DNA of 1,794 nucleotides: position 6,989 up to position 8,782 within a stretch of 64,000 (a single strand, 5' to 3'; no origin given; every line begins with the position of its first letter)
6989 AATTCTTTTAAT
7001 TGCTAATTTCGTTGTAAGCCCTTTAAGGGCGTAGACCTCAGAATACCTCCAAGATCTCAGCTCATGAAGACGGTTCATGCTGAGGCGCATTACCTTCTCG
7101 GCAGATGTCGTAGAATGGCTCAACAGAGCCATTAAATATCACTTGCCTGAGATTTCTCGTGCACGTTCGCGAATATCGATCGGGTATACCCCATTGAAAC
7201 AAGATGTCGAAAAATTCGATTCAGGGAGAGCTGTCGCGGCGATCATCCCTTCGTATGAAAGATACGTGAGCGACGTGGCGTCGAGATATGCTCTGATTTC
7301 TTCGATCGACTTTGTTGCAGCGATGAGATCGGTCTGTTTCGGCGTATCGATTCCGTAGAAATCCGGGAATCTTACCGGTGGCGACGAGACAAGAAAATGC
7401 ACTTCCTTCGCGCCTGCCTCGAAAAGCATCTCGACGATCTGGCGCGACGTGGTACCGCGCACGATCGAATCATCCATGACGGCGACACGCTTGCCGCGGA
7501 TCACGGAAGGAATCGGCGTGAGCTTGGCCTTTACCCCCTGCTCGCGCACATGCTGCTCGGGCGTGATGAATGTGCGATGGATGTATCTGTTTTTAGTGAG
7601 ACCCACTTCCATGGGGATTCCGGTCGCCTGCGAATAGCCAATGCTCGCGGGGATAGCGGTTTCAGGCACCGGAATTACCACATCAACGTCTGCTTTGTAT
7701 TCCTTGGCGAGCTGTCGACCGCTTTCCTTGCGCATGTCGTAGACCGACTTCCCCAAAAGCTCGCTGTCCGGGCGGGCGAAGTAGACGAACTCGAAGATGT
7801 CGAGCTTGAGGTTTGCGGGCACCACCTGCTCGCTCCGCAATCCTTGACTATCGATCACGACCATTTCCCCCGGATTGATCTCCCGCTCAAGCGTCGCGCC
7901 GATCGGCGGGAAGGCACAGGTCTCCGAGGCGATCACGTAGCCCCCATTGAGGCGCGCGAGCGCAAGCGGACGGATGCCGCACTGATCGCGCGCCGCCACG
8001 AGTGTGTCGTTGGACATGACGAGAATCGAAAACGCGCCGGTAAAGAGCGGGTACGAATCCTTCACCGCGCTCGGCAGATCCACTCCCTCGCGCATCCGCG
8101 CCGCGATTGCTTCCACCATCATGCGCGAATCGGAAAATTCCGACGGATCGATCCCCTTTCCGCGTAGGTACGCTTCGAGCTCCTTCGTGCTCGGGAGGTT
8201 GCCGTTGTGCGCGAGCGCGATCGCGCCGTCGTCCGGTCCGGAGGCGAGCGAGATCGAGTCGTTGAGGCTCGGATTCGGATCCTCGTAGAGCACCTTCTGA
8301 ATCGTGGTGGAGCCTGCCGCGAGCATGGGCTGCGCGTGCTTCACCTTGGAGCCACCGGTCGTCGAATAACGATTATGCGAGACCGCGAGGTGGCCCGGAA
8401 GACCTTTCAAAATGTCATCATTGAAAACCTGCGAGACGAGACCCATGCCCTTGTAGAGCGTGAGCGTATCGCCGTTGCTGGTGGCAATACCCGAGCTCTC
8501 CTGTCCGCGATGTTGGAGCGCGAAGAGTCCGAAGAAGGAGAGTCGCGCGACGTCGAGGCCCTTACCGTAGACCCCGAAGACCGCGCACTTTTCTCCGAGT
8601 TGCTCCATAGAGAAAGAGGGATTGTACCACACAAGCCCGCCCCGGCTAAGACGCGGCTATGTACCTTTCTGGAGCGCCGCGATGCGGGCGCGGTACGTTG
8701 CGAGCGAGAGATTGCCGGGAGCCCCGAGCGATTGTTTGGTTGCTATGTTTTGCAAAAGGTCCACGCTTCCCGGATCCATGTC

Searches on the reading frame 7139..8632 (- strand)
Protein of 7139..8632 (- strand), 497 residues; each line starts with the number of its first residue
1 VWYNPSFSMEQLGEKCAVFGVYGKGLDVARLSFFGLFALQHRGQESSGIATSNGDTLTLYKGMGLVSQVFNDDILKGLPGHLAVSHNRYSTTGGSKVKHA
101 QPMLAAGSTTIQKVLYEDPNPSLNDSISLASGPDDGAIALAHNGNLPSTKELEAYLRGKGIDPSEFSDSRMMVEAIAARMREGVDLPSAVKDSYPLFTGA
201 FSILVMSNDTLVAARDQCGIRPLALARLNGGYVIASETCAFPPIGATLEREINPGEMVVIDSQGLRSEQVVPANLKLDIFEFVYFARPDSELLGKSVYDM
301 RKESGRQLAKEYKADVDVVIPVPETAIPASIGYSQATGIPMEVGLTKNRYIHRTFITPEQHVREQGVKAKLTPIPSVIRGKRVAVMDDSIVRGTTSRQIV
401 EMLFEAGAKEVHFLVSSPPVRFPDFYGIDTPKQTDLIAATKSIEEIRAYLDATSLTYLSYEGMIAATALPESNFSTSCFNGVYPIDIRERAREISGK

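Call 91: search_protein_families(library=pfam, proteins=[window:7139-8632:-], max_evalue=0.00001)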
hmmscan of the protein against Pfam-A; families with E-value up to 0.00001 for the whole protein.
window:7139-8632:- (497 aa): 2 families
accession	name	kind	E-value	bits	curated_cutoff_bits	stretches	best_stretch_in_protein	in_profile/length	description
PF13537.11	GATase_7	-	9e-12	45.5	25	1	134-241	20-121/123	Glutamine amidotransferase domain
PF13522.11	GATase_6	-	2.7e-11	44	27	1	135-237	36-130/130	Glutamine amidotransferase domain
